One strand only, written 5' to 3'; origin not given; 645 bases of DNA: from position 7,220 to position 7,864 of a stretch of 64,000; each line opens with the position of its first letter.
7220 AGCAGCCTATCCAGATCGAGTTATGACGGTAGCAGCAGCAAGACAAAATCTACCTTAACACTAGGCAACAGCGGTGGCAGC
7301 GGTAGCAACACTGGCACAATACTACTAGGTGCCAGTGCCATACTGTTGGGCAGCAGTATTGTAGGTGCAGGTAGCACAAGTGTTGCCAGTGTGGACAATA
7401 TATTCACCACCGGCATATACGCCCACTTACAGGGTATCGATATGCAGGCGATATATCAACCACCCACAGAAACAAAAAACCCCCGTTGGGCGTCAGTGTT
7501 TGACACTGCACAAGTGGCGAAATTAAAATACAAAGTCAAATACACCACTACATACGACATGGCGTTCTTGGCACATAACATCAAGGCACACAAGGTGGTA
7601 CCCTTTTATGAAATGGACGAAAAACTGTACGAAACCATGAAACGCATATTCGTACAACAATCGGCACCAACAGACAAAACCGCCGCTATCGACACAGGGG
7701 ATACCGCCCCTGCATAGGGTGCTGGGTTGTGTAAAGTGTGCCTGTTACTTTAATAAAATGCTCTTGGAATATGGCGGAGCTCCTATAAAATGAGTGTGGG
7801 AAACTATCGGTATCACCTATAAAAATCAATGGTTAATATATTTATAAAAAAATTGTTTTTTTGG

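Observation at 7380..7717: Novel ~95-aa C-terminal domain shared by both giant proteins, preceded by Ser/Gly/Ala-rich low-complexity linkers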

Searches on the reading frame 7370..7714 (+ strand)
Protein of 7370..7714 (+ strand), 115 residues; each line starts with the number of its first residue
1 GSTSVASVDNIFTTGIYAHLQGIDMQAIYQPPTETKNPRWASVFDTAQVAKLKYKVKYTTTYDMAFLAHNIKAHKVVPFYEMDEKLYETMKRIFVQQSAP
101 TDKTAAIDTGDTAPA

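Call 11: find_homologous_proteins(query=window:7370-7714:+, max_evalue=0.01)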
Query window:7370-7714:+: 1 candidates shared short words with the query, none scored E <= 0.01.

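Call 15: find_related_loci(query=A1, collection=genome_contigs, flank=10000)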
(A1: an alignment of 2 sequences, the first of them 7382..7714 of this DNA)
Query A1 (111 aa) in genome_contigs; peptide patterns used: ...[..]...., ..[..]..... (x = any residue, [..] = any of these).
39 stretches matched a pattern, but none encodes a relative of the query by tblastn (E <= 1e-3).

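Call 19: search_solved_structures(query=A1, max_evalue=10)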
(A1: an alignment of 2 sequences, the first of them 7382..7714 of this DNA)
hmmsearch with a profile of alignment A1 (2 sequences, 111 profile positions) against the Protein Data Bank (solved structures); distinct sequences matched with E-value up to 10: 1.
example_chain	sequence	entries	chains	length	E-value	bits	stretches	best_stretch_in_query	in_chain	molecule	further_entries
8tek_T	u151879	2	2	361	1.8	11.8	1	66-102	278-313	Flagellar associated protein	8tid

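Call 20: search_protein_families(library=ncbifam, proteins=[window:7382-7714:+], max_evalue=0.1)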
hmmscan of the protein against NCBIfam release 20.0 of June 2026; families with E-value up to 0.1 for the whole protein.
window:7382-7714:+ (111 aa): 0 families

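Call 21: search_protein_representatives(alignment_id=A1)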
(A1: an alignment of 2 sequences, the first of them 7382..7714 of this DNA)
Query: 2 sequences, 111 profile positions. Proteins with E-value up to 0.001 (for the whole library): 18; up to 1e-10: 17; up to 1e-30: 13. The best 18 are listed.
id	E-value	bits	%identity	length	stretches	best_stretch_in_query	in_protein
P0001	4.2e-54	197.4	-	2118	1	1-111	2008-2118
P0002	6.9e-52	190.2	-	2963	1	1-101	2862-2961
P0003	3.3e-50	184.8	-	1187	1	2-100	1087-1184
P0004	6.2e-49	180.7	-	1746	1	1-102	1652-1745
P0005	5.6e-41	155.1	-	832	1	1-111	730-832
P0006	8.2e-40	151.4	-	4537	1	1-111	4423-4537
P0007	9.2e-40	151.2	-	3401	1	1-111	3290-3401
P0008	1.4e-39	150.6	-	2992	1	1-111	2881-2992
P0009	2.6e-36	140.1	-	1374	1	1-106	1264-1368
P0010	2.8e-34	133.6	-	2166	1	1-105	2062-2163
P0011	6.9e-32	125.9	-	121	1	17-110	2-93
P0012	7.5e-32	125.7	-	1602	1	1-90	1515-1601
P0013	4.6e-31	123.2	-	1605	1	1-99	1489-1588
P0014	4.3e-29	116.9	-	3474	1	3-111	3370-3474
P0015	1.7e-27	111.7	-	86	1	21-107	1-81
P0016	4.4e-25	104.0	-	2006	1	1-96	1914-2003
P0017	3.3e-16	75.4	-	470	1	4-93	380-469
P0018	2.9e-06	43.4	-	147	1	5-75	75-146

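Call 23: list_cluster_members(proteins=[P0001, P0002, P0003, P0004, P0005, P0006, P0007, P0008, P0009, P0010])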
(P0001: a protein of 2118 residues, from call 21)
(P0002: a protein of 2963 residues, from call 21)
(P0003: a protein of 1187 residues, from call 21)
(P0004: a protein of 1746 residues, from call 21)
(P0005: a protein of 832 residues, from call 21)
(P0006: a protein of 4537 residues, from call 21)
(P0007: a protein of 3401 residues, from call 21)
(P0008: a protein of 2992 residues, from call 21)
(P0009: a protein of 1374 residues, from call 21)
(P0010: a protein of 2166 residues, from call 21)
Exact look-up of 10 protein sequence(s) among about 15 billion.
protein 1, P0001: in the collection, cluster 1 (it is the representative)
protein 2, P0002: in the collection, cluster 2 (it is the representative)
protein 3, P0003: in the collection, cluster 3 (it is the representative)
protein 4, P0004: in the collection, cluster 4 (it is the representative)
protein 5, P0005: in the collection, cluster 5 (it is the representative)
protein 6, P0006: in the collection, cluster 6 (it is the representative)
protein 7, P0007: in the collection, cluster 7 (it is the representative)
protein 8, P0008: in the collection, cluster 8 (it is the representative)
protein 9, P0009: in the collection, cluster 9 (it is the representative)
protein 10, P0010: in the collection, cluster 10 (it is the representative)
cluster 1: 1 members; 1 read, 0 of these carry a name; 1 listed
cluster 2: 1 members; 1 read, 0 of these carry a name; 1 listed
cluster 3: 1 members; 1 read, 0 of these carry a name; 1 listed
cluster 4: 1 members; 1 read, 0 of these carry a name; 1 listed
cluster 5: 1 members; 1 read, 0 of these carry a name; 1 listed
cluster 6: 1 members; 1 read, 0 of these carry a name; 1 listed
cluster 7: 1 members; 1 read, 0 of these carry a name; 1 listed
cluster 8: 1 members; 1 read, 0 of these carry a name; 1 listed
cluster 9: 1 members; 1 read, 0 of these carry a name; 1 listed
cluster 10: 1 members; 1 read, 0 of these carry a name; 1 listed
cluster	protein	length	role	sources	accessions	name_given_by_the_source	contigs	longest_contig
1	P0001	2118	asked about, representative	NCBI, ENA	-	-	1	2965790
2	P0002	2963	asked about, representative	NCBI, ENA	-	-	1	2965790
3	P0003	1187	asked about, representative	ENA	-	-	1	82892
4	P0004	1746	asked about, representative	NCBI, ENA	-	-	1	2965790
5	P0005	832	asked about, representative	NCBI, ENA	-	-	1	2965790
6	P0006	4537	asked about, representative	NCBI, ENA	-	-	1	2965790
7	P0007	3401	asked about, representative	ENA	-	-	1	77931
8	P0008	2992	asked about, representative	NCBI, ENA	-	-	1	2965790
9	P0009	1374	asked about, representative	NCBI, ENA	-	-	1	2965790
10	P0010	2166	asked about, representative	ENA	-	-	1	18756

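Call 34: find_related_loci(query=A3, collection=genome_contigs, flank=10000)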
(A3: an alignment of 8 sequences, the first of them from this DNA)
Query A3 (111 aa) in genome_contigs; peptide patterns used: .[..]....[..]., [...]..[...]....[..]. (x = any residue, [..] = any of these).
41 stretches matched a pattern, but none encodes a relative of the query by tblastn (E <= 1e-3).

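Call 35: find_related_loci(query=A3, collection=metagenome_contigs, flank=10000)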
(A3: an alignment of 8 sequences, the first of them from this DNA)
Query A3 (111 aa) in metagenome_contigs; peptide patterns used: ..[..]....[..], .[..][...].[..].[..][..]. (x = any residue, [..] = any of these).
197 stretches matched a pattern; 1 encode a relative of the query (tblastn E <= 1e-3); 1 distinct loci.
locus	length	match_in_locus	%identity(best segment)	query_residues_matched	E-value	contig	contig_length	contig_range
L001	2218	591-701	41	37-73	2e-6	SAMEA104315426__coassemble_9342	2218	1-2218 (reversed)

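Call 39: predict_structure(alignment_id=A2)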
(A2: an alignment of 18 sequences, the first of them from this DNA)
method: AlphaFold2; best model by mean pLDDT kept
length: 111 residues; sequences in the alignment: 18
mean_pLDDT: 53.0   pTM: 0.18
mean pLDDT of the five models: 53.0, 46.0, 42.7, 40.6, 38.6
residues with pLDDT >= 90: 0; 70-90: 0; 50-70: 77; < 50: 34
segments of 3 or more residues with pLDDT < 50: 1-10, 100-109
pLDDT, mean of each block of 10 residues (from residue 1): 45 52 56 53 50 53 57 54 64 53 47 43
secondary structure, 60 per line:
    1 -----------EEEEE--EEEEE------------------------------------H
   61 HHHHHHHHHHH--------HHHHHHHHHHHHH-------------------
elements in order: E12-16 E19-23 H60-71 H80-92

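Call 43: search_dna_similar(query=window:7382-7714:+, collection=plasmids, mode=protein, max_evalue=1)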
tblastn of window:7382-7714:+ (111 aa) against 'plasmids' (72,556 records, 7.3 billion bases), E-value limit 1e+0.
No match.

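Call 45: find_encoding_contigs(protein=P0007, flank=10000, max_places=3)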
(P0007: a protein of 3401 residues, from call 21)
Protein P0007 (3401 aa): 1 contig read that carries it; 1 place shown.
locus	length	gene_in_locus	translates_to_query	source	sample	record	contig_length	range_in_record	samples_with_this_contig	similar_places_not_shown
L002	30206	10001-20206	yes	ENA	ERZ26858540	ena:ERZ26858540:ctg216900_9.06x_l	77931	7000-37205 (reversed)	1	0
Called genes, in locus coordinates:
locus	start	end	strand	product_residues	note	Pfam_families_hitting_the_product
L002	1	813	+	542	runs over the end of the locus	PF11794:HpaB_N, PF03241:HpaB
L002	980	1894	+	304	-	PF02311:AraC_binding (weak), PF12833:HTH_18, PF00165:HTH_AraC (weak)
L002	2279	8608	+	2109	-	PF05860:TPS, PF14312:FG-GAP_2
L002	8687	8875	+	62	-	-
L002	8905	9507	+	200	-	-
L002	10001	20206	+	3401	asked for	PF05860:TPS, PF14312:FG-GAP_2 (weak), PF18657:YDG (weak)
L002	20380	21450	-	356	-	PF01116:F_bP_aldolase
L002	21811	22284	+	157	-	PF13560:HTH_31 (weak), PF01381:HTH_3, PF13443:HTH_26 (weak)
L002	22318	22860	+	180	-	PF13279:4HBT_2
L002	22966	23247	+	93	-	PF00830:Ribosomal_L28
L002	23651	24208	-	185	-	PF02632:BioY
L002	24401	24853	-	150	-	PF13441:Gly-zipper_YMGG (faint), PF05433:Rick_17kDa_Anti (weak)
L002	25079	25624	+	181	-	PF07977:FabA, PF22818:ApeI-like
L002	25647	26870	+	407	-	PF00109:ketoacyl-synt, PF02801:Ketoacyl-synt_C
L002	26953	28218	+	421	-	PF01555:N6_N4_Mtase, PF10544:T5orf172, PF13455:MUG113 (weak)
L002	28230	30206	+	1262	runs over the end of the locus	PF02514:CobN-Mg_chel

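Call 46: find_encoding_contigs(protein=P0003, flank=10000, max_places=3)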
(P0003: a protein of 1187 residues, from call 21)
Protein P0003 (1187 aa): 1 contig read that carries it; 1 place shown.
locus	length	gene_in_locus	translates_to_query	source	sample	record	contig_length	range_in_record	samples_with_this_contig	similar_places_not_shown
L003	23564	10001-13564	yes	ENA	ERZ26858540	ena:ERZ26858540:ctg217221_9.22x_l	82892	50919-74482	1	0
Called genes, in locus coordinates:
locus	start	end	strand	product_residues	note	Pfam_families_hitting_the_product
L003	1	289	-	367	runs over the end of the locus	PF00515:TPR_1 (faint), PF13432:TPR_16 (weak), PF13424:TPR_12 (weak), PF13489:Methyltransf_23, PF08241:Methyltransf_11, PF08242:Methyltransf_12, PF13649:Methyltransf_25, PF13847:Methyltransf_31 (weak), +8 more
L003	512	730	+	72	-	PF01197:Ribosomal_L31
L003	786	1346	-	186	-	PF00881:Nitroreductase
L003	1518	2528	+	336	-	PF01118:Semialdhyde_dh, PF02774:Semialdhyde_dhC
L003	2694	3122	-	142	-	PF22381:Staph_reg_Sar_Rot, PF01047:MarR, PF12802:MarR_2, PF13463:HTH_27 (weak)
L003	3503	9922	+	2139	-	PF05860:TPS, PF14312:FG-GAP_2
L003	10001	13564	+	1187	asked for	PF14312:FG-GAP_2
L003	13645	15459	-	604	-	PF00474:SSF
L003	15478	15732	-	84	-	PF13937:DUF4212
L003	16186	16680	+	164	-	PF04290:DctQ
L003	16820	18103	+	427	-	PF06808:DctM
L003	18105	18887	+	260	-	PF02633:Creatininase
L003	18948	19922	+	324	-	PF03480:DctP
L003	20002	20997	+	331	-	PF03480:DctP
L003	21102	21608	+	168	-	PF04290:DctQ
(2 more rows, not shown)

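Call 47: find_encoding_contigs(protein=P0014, flank=10000, max_places=3)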
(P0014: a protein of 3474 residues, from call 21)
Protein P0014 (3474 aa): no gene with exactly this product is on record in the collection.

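Call 48: find_encoding_contigs(protein=P0016, flank=10000, max_places=3)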
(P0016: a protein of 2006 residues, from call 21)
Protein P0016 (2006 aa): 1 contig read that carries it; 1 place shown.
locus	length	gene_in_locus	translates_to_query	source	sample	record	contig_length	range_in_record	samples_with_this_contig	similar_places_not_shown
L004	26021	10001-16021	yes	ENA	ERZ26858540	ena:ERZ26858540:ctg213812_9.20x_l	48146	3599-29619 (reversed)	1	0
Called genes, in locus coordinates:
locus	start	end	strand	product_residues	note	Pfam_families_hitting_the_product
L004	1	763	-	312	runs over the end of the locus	-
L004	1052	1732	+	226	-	PF00814:TsaD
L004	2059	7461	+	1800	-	PF05860:TPS, PF14312:FG-GAP_2 (weak)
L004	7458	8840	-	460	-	-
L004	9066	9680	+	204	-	PF00163:Ribosomal_S4, PF01479:S4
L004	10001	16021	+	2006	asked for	PF05860:TPS, PF14312:FG-GAP_2, PF18657:YDG (weak)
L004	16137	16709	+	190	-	PF06242:TrcR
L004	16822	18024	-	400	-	PF00155:Aminotran_1_2, PF01041:DegT_DnrJ_EryC1 (weak)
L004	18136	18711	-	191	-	PF07751:Abi_2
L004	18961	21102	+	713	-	PF00270:DEAD (weak), PF04851:ResIII, PF17757:UvrB_inter, PF27431:UvrB_3rd, PF02151:UVR (faint), PF00271:Helicase_C, PF12344:UvrB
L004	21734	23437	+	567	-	PF14849:YidC_periplas, PF02096:60KD_IMP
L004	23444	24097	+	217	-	PF03193:RsgA_GTPase (weak), PF00009:GTP_EFTU (faint), PF01926:MMR_HSR1, PF02421:FeoB_N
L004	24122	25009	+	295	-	PF00696:AA_kinase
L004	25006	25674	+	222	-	PF12689:Acid_PPase (faint), PF00702:Hydrolase, PF13419:HAD_2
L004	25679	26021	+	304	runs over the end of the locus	PF00892:EamA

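Call 50: search_solved_structures(query=A2, max_evalue=10)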
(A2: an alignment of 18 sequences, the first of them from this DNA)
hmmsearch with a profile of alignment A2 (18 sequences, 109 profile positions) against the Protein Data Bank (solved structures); distinct sequences matched with E-value up to 10: 1.
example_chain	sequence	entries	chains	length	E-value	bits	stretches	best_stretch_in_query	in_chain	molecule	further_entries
8dv0_A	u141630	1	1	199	0.22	14.5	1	44-97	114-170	Dephospho-CoA kinase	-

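Call 51: search_protein_families(library=pfam, alignment_id=A2, max_evalue=10)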
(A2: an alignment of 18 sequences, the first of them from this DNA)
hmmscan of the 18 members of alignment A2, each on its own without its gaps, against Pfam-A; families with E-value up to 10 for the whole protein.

A. member 1, seq(111 aa): 1 family
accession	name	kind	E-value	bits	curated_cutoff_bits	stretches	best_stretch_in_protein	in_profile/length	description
PF09162.16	Tap-RNA_bind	-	0.0048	17.2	24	1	51-95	5-49/80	Tap, RNA-binding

B. families by the number of members that match (of 18 scanned): 5 families
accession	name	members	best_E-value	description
PF09162.16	Tap-RNA_bind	6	0.0048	Tap, RNA-binding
PF09039.17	HTH_Tnp_Mu_2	1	0.088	Mu DNA binding, I gamma subdomain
PF21260.3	Laman-like_dom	1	0.11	Lysosomal alpha-mannosidase-like, central domain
PF14904.11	FAM86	1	0.14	Family of unknown function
PF13045.11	DUF3905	1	0.18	Protein of unknown function (DUF3905)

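Call 76: fold_search(model_id=the predicted structure, library=pdb)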
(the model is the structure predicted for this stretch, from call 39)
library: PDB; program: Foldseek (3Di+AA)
matches with E <= 10: 5; with E <= 0.001: 0
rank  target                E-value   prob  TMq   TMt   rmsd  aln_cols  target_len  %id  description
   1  9fqr_Ij               3.7e+00  0.05  0.16  0.05  31.6        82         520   12  96-nm repeat of axonemal doublet microtubules from bovine sperm (released 2025-03-26)
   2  6zm5_a                4.8e+00  0.02  0.12  0.13  19.6        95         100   15  Human mitochondrial ribosome in complex with OXA1L, mRNA, A/A tRNA, P/P tRNA and nascent polypeptide (released 2021-01-13)
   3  6gje_D                6.8e+00  0.02  0.14  0.18  16.8        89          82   13  Structure of the Amnionless(20-357)-Cubilin(36-135) complex (released 2018-12-19)
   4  3g2b                  6.8e+00  0.02  0.15  0.17  23.9        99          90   16  crystal structure of PqqD from xanthomonas campestris (released 2009-09-01)
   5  9fqr_o                8.4e+00  0.03  0.18  0.05  29.4        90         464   17  96-nm repeat of axonemal doublet microtubules from bovine sperm (released 2025-03-26)

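Call 77: find_encoding_contigs(protein=P0011, flank=8000, max_places=2)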
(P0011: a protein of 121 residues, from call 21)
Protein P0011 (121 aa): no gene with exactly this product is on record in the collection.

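Call 79: search_protein_families(library=pfam, proteins=[L002:8905-9504:+], max_evalue=1)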
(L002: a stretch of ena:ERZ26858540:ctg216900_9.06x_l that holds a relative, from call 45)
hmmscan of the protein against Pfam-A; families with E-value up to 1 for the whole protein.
L002:8905-9504:+ (200 aa): 231 families (the best 25 are shown)
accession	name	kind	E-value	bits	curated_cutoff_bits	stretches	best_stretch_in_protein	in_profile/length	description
PF11932.13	DUF3450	-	5.8e-09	36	32.6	2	53-129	15-91/241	Protein of unknown function (DUF3450)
PF06419.17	COG6_N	-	1.6e-08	35.1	27.4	2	89-140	33-84/114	Conserved oligomeric complex COG6, N-terminal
PF05377.16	FlaC_arch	-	6.6e-08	33.3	27.8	2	99-136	3-40/55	Flagella accessory protein C (FlaC)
PF04513.17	Baculo_PEP_C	-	2.3e-07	31.4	38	2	48-130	17-98/140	Baculovirus polyhedron envelope protein, PEP, C terminus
PF07889.17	DUF1664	-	3.5e-07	30.7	34.6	2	80-136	64-120/124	Protein of unknown function (DUF1664)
PF17675.6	APG6_N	-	4.7e-07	30.7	45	2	34-100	27-92/132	Apg6 coiled-coil region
PF13851.11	GAS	-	1.4e-06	28.2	32.3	1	37-152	23-141/200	Growth-arrest specific micro-tubule binding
PF06103.16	DUF948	-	1.8e-06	28.4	37.2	2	44-108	23-87/89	Bacterial protein of unknown function (DUF948)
PF07798.16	CCDC90-like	-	5.5e-06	26.8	33.5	1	28-158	20-149/175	Coiled-coil domain-containing protein 90-like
PF17749.6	MIP-T3_C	-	6e-06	26.8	25.8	2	80-150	48-118/154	Microtubule-binding protein MIP-T3 C-terminal region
PF16830.10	NBD94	-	7.5e-06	26.8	25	3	101-130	11-45/91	Nucleotide-Binding Domain 94 of RH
PF07303.18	Occludin_ELL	-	8e-06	27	31.2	2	107-167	19-78/101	Occludin homology domain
PF06156.18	YabA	-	1.1e-05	26.4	30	2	93-157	5-68/103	Initiation control protein YabA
PF06009.19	Laminin_II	-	1.2e-05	25.8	33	2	71-173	6-113/138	Laminin Domain II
PF04977.20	DivIC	-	1.3e-05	25.3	28.9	3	105-141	19-55/80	Septum formation initiator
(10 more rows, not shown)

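Call 98: find_homologous_proteins(query=A2, max_evalue=0.01)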
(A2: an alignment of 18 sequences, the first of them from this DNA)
Query A2 (18 sequences) (111 aa, profile of the alignment): 3 proteins with E <= 0.01 among 1367 candidates.
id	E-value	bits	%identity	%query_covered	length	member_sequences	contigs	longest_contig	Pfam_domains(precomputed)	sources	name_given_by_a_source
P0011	3.9e-38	147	61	86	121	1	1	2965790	-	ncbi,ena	-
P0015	1.6e-32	129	60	78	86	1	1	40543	-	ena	-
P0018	1.6e-21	94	33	64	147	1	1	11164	-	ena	-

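Call 99: find_encoding_contigs(protein=P0017, flank=10000, max_places=3)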
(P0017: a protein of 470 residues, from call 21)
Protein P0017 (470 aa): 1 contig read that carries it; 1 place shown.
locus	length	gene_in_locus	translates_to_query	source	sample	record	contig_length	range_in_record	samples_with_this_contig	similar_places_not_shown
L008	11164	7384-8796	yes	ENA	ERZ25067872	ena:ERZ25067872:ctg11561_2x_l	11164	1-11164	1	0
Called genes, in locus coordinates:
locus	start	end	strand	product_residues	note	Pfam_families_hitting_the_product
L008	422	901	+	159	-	-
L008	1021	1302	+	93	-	-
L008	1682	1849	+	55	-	-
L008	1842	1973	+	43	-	-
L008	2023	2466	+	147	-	-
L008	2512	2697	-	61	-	-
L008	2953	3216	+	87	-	-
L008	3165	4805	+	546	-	PF05860:TPS, PF14312:FG-GAP_2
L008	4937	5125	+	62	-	-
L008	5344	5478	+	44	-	-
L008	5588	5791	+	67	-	-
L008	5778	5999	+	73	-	-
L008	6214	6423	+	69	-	-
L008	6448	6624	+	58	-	-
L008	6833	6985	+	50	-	-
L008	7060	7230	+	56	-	-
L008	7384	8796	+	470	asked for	-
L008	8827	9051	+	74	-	-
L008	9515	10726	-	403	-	PF02441:Flavoprotein, PF04127:DFP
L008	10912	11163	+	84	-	?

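Call 100: find_encoding_contigs(protein=P0018, flank=10000, max_places=3)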
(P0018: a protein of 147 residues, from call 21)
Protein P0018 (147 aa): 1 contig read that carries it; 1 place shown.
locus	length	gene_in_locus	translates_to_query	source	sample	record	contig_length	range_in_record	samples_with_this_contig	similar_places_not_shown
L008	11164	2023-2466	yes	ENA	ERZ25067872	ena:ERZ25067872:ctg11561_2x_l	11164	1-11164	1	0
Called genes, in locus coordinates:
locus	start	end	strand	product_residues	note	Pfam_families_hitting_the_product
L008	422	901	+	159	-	-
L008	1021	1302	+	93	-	-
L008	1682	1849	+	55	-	-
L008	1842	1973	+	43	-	-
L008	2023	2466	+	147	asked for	-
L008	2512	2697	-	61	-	-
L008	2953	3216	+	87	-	-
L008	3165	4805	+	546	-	PF05860:TPS, PF14312:FG-GAP_2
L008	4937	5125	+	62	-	-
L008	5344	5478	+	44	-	-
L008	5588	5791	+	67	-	-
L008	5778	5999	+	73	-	-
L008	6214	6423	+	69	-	-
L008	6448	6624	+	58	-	-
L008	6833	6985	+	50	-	-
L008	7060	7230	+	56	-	-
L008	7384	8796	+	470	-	-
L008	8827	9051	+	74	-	-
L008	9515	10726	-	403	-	PF02441:Flavoprotein, PF04127:DFP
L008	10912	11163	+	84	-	?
